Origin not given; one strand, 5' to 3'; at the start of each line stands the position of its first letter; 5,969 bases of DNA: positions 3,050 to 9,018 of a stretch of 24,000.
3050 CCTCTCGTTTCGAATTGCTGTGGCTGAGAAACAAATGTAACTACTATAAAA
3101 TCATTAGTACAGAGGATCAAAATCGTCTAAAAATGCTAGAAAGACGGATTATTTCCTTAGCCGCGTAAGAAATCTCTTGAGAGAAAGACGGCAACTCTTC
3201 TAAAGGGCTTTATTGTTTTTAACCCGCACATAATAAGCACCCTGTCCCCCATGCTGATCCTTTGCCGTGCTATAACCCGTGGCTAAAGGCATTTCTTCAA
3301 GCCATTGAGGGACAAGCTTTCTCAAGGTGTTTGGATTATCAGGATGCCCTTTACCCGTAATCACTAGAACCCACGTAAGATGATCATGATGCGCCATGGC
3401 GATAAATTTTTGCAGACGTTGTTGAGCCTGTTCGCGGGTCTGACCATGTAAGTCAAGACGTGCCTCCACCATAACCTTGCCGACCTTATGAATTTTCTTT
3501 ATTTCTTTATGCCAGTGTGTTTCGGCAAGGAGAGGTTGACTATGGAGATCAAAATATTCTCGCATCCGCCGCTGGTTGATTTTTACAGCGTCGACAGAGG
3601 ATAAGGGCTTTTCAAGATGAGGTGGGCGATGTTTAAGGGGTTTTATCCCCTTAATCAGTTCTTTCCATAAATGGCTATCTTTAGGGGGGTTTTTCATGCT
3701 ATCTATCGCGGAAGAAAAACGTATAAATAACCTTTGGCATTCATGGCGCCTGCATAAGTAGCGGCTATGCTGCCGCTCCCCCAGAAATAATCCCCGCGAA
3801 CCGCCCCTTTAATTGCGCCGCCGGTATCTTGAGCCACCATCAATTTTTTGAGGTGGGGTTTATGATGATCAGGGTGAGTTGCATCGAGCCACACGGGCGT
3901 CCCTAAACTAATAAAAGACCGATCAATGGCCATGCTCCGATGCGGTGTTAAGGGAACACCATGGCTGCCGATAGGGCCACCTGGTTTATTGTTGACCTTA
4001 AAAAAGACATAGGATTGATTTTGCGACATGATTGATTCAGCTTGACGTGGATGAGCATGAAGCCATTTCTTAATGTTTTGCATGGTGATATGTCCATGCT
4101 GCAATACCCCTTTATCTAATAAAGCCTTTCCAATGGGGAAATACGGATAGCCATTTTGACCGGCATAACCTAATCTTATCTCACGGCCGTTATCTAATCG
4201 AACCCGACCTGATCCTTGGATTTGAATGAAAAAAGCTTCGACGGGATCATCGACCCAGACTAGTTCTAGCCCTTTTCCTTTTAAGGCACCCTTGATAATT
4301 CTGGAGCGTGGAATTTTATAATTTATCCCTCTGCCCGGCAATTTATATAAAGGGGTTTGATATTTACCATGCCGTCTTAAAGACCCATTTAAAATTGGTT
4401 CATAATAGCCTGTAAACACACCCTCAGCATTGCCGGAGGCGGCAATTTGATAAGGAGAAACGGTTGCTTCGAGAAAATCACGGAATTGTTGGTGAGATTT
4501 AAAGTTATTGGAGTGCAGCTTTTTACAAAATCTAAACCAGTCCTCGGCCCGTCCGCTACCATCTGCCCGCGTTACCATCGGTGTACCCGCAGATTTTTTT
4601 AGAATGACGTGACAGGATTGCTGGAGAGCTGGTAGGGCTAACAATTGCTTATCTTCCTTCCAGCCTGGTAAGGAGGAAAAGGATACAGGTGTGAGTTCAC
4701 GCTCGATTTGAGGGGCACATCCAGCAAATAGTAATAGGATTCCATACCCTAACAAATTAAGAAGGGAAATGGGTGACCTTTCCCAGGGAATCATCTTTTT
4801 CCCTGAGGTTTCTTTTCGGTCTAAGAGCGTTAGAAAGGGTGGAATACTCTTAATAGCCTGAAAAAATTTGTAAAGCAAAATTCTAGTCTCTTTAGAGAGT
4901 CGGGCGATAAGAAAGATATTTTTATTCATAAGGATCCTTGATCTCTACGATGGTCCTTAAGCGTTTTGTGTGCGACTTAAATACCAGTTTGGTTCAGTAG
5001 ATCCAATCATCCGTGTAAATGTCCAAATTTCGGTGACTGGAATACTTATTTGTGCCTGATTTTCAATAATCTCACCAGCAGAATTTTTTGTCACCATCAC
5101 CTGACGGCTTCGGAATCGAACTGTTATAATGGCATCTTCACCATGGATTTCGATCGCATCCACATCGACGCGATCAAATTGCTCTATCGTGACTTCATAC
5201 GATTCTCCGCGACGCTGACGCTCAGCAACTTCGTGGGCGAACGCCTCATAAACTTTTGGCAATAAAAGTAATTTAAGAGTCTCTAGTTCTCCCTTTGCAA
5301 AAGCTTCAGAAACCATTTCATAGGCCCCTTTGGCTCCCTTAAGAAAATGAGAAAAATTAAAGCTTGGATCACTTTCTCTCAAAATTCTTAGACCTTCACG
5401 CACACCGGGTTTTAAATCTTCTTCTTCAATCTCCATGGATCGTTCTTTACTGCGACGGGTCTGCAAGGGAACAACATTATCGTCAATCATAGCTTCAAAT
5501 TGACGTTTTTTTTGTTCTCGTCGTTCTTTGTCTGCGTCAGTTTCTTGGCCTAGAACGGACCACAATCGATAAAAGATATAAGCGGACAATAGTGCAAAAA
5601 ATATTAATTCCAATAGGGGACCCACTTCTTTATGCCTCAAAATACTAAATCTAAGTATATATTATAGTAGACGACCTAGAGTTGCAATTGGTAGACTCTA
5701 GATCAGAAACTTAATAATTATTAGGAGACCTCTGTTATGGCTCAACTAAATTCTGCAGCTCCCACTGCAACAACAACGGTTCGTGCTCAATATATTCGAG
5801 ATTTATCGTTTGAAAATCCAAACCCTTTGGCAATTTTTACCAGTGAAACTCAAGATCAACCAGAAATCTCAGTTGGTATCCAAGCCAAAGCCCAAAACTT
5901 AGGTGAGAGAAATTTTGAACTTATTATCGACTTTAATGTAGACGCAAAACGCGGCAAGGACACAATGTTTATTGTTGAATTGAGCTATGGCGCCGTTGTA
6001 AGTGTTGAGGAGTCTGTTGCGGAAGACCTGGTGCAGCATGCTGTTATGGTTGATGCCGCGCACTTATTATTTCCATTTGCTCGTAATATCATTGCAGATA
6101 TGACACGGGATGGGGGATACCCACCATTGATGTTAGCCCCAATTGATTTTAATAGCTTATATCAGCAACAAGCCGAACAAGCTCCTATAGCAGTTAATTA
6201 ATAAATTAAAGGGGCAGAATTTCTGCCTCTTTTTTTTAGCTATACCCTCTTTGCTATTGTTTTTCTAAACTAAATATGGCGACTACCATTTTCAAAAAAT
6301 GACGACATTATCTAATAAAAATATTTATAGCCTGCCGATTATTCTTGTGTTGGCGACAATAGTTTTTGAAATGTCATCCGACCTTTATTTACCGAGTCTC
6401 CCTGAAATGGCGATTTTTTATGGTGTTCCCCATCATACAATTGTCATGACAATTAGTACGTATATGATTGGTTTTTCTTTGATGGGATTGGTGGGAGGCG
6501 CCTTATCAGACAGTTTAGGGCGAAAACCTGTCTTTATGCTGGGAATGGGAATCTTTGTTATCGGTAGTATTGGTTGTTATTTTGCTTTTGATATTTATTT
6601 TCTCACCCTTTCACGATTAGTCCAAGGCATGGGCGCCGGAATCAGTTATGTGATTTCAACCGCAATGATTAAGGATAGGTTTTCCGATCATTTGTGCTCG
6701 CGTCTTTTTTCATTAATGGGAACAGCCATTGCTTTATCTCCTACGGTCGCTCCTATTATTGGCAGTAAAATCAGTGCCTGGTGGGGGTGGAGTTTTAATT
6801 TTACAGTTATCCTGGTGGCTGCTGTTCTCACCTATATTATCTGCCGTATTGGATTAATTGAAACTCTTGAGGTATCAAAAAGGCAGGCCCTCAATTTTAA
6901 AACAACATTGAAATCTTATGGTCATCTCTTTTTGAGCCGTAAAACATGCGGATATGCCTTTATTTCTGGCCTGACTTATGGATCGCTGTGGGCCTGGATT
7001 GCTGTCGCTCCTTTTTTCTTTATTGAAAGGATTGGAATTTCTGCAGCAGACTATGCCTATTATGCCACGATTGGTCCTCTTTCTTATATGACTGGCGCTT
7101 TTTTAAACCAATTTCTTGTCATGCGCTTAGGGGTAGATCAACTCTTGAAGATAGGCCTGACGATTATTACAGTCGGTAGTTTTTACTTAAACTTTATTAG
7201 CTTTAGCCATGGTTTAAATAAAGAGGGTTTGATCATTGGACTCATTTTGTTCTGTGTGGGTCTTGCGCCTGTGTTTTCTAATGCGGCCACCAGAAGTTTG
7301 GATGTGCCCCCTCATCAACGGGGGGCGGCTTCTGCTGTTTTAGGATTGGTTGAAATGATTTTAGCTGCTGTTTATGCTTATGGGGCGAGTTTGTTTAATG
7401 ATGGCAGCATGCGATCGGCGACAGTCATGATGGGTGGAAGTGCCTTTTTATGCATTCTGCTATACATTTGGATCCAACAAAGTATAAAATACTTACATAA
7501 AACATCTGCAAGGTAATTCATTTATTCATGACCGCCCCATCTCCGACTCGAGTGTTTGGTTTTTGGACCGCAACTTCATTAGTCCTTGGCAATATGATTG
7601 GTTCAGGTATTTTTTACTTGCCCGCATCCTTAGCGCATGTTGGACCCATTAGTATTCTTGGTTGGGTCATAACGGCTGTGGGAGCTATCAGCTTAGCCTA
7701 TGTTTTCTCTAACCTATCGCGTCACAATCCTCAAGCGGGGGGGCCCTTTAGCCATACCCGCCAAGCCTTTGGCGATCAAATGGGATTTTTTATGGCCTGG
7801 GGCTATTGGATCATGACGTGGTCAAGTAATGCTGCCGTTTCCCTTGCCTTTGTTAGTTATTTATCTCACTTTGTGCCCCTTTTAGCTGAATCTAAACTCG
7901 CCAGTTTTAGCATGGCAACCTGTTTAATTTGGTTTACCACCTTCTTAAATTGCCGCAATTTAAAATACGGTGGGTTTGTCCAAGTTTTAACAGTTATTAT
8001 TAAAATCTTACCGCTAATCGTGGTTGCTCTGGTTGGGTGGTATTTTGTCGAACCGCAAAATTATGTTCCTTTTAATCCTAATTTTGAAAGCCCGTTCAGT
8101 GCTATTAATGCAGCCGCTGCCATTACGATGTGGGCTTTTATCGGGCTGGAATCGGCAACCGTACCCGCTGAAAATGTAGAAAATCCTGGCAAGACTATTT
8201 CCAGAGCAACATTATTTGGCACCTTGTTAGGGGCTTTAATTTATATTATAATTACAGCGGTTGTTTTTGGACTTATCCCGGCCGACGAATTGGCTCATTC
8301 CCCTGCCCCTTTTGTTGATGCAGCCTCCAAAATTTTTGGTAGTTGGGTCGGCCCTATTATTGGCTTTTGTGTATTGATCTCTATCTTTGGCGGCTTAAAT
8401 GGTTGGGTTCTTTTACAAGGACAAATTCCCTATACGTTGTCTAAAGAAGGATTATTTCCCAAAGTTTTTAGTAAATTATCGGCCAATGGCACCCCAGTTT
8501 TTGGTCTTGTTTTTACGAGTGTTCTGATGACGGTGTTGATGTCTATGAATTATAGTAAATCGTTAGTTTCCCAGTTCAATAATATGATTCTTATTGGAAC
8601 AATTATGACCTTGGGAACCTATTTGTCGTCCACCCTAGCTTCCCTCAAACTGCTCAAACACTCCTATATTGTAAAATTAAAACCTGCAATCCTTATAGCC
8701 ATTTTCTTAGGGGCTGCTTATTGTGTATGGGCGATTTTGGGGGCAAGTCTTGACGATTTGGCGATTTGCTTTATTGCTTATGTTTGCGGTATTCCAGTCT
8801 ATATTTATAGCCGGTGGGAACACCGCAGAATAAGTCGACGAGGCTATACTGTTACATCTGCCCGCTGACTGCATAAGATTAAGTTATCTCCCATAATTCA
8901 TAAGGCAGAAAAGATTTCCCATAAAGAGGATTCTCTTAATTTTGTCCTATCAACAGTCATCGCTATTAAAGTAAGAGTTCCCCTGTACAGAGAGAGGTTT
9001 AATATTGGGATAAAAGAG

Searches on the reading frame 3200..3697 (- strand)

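Call 83: search_protein_families(library=pfam, proteins=[window:3200-3697:-], max_evalue=0.001)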
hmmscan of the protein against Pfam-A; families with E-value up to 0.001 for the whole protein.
window:3200-3697:- (165 aa): 1 family
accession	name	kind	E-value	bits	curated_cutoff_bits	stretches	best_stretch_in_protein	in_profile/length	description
PF01713.27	Smr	-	1.4e-22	80.1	25.7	1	81-160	1-77/77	Smr domain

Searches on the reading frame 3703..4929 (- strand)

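Call 8: search_protein_families(library=pfam, proteins=[window:3703-4929:-], max_evalue=0.01)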
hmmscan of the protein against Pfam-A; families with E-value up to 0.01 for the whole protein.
window:3703-4929:- (408 aa): 2 families
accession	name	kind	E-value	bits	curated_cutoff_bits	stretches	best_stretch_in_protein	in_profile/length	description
PF03562.22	MltA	-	2.7e-49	167.7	24.3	1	172-311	2-163/163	MltA specific insert domain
PF06725.17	3D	-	1e-20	74.1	23.8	1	331-405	1-71/72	3D domain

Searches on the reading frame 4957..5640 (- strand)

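Call 8: search_protein_families(library=pfam, proteins=[window:4957-5640:-], max_evalue=0.01)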
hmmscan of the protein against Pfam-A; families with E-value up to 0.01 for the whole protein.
window:4957-5640:- (227 aa): 1 family
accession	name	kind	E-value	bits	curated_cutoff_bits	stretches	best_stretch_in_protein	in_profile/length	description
PF04280.21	Tim44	-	1.6e-40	139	29.6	1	81-225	2-146/147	Tim44-like domain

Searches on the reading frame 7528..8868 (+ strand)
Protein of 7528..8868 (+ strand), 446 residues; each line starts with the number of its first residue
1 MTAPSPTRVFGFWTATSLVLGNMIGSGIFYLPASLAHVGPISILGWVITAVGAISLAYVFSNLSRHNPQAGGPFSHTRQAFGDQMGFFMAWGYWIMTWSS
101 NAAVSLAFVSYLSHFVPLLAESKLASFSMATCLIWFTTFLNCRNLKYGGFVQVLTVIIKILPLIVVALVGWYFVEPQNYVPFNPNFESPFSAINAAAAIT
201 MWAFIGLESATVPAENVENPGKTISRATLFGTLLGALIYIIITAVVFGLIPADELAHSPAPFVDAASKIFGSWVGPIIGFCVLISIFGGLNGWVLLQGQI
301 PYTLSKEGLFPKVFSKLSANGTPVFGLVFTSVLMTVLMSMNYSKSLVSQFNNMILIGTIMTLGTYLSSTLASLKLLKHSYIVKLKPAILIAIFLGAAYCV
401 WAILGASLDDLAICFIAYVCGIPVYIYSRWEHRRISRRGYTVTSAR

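Call 8: search_protein_families(library=pfam, proteins=[window:7528-8868:+], max_evalue=0.01)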
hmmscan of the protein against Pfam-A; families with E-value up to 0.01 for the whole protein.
window:7528-8868:+ (446 aa): 3 families
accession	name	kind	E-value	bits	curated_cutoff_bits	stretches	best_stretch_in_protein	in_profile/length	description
PF13520.12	AA_permease_2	-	2.3e-52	178.8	27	1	10-403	1-401/427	Amino acid permease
PF00324.27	AA_permease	-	1.3e-35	123.4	24.6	1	18-406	5-412/470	Amino acid permease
PF03222.19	Trp_Tyr_perm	-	1.1e-07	31.7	22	1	12-256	5-248/393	Tryptophan/tyrosine permease family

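Call 18: find_related_loci(query=window:7528-8865:+, collection=genome_contigs, flank=10000)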
Query window:7528-8865:+ (446 aa) in genome_contigs; peptide patterns used: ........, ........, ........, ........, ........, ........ (x = any residue, [..] = any of these).
599 stretches matched a pattern (row limit reached: there are more); 569 encode a relative of the query (tblastn E <= 1e-3); the best 80 are kept; 80 distinct loci.
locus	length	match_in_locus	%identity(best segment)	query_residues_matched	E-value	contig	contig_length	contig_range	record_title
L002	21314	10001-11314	84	1-438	0e+0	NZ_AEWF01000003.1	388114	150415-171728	Candidatus Odyssella thessalonicensis L13 HMO_scaffold00009, whole genome shotgun sequence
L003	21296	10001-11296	59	4-435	8e-175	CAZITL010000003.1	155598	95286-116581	MAG TPA_asm: uncultured Verrucomicrobiales bacterium isolate SRP290908_co2_26 genome assembly, contig: NODE_76_length_15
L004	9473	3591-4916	46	6-439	3e-124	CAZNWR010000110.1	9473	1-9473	MAG TPA_asm: uncultured Enterobacteriaceae bacterium isolate binchicken_co224_242 genome assembly, contig: NODE_7658_len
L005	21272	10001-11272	48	7-433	4e-123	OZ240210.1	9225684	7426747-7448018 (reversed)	MAG: Candidatus Marinacidobacterales bacterium isolate 0d31ad60-220b-4e30-b965-f5e03541a285 genome assembly, chromosome:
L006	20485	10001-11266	48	7-439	3e-122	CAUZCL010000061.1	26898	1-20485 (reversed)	MAG: Acidobacteria bacterium bin61 isolate CB27_AW.28 genome assembly, contig: Ga0310120_10000667, whole genome shotgun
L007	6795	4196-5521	45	3-438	5e-122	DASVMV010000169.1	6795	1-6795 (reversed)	MAG TPA_asm: Micromonosporaceae bacterium isolate SMAG_U3109 k141_43926, whole genome shotgun sequence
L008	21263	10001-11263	47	7-436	1e-121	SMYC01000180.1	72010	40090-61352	MAG: Acidobacteria bacterium isolate N075bin57 k141_1032859, whole genome shotgun sequence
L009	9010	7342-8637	47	8-436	2e-120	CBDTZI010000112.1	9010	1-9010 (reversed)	MAG TPA_asm: uncultured bacterium isolate ERR2431947_binner23_Refined_49 genome assembly, contig: ERZ24794554.2772, whol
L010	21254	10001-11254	48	7-433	2e-120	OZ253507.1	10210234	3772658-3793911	MAG: Candidatus Marinacidobacterales bacterium isolate be89a19c-e000-4bee-9fbc-49585ca06e7f genome assembly, chromosome:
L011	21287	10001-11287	47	7-439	7e-120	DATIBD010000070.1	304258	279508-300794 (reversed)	MAG TPA_asm: Vicinamibacteria bacterium isolate SMAG_U16281 k141_181625, whole genome shotgun sequence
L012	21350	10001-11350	46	5-444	2e-119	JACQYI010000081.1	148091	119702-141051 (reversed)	MAG: Oscillatoriophycideae cyanobacterium NC_groundwater_1537_Pr4_S-0.65um_50_18 SR1-18-Sp65_coassembly_scaffold_780263,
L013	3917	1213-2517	44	1-433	3e-121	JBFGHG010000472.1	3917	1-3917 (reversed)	MAG: Acidobacteriota bacterium isolate Mix_sand02.2020.12.Z.24 k141_2217953_length_3917_cov_12.0000, whole genome shotgu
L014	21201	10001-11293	47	6-436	2e-117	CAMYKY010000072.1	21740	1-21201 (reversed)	MAG: uncultured Acidobacteria bacterium isolate FCS_M_Acidobacteriota_01 genome assembly, contig: scaffold_2238, whole g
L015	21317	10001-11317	46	1-438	8e-117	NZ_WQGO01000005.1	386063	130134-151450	Ruegeria lacuscaerulensis strain HKCCC1264 NODE_5, whole genome shotgun sequence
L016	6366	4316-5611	47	8-434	9e-117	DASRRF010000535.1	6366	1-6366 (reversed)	MAG TPA_asm: Micromonosporaceae bacterium isolate SMAG_U4556 k141_2707298, whole genome shotgun sequence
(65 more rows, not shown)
